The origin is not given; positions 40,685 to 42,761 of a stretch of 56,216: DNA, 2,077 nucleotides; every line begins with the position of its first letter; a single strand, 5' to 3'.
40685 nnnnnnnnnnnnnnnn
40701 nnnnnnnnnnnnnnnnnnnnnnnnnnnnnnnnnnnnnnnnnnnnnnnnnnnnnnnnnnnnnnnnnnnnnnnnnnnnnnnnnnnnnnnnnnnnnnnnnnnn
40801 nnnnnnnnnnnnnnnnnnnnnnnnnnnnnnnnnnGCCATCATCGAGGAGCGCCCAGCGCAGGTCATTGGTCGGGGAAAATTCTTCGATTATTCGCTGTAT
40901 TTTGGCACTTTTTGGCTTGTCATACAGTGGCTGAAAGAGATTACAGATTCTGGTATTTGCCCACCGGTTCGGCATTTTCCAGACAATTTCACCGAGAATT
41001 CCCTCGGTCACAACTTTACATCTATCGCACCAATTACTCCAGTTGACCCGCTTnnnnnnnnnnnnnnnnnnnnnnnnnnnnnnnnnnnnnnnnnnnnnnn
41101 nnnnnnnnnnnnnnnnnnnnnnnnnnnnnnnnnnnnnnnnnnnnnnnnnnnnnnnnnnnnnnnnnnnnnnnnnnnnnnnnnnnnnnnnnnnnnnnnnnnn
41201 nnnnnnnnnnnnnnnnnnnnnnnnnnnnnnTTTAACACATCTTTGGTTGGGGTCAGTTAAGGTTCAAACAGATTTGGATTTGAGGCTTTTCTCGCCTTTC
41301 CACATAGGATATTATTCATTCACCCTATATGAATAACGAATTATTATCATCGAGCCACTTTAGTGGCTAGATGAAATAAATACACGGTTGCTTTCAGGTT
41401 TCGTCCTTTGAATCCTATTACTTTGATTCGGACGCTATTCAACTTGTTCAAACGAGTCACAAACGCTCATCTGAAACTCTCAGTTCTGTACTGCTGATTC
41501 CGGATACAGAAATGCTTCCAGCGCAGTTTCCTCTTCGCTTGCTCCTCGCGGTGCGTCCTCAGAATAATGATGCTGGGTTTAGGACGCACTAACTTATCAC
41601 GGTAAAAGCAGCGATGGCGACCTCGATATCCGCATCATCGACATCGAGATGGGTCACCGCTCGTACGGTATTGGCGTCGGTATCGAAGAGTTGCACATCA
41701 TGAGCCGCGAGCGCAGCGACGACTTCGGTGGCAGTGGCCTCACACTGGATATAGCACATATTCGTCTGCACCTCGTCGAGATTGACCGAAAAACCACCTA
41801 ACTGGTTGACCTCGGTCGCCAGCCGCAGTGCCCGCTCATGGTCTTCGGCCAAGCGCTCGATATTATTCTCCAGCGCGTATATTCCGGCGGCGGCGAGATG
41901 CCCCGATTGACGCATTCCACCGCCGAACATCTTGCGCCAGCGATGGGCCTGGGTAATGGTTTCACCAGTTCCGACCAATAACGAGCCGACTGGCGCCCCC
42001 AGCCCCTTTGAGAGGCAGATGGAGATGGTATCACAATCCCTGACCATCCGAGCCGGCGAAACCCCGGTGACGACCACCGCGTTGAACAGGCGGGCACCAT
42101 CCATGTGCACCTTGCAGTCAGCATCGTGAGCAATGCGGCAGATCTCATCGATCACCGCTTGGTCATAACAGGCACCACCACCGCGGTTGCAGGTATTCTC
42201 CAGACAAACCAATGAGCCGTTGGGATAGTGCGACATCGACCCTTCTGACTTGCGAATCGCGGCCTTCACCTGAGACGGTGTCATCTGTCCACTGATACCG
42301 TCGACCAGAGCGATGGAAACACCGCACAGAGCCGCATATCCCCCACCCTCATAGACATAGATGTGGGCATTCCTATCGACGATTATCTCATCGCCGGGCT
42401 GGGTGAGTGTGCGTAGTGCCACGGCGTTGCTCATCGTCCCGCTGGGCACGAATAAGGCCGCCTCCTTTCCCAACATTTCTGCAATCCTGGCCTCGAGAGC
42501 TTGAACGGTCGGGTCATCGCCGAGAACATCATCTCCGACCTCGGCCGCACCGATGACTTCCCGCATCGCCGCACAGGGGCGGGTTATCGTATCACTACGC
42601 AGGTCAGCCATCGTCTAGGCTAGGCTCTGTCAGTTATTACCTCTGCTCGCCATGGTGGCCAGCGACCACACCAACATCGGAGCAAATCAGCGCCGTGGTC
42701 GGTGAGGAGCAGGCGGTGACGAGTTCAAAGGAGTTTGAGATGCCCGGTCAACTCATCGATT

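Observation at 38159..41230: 1023-aa ORFan with a split zinc ribbon, a His-rich patch and three separate in-frame microsatellite arrays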

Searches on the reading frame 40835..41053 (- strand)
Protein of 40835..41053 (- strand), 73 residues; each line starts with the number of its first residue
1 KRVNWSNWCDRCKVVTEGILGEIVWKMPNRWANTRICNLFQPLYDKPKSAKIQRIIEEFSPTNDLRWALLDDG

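Call 86: search_protein_families(library=pfam, proteins=[window:40835-41053:-], max_evalue=10)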
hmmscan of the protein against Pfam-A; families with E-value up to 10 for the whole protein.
window:40835-41053:- (73 aa): 1 family
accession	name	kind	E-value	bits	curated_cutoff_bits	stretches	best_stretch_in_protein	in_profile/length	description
PF14876.11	RSF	-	0.21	11.9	30.4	1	36-66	103-133/217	Respiratory growth transcriptional regulator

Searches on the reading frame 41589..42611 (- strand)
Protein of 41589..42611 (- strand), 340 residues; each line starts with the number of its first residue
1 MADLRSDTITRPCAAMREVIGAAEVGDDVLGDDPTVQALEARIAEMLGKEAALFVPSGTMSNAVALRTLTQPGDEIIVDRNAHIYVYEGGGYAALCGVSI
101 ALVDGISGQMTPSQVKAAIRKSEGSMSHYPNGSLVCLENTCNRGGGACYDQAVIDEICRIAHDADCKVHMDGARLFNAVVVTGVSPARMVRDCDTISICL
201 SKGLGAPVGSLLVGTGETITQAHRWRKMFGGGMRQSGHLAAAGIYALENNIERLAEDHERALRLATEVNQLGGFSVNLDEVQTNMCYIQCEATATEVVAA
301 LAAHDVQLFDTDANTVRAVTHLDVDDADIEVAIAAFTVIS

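Call 4: search_protein_families(library=pfam, proteins=[window:41589-42611:-], max_evalue=1)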
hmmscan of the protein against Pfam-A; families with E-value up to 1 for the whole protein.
window:41589-42611:- (340 aa): 6 families
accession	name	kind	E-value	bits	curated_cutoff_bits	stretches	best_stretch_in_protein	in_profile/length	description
PF01212.27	Beta_elim_lyase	-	4.2e-102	341.8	27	1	3-289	1-286/288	Beta-eliminating lyase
PF01053.26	Cys_Met_Meta_PP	-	5.6e-07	28.9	27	1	33-171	51-173/381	Cys/Met metabolism PLP-dependent enzyme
PF01041.23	DegT_DnrJ_EryC1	-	1.4e-06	28.2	19.8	1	33-121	23-111/360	DegT/DnrJ/EryC1/StrS aminotransferase family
PF00266.25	Aminotran_5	-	0.00036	20.1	21.5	1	37-241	46-238/371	Aminotransferase class-V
PF01276.26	OKR_DC_1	-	0.00054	19.2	27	1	34-84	66-117/417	Orn/Lys/Arg decarboxylase, major domain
PF00202.27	Aminotran_3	-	0.039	13.1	30.5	0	31-71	68-107/403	Aminotransferase class-III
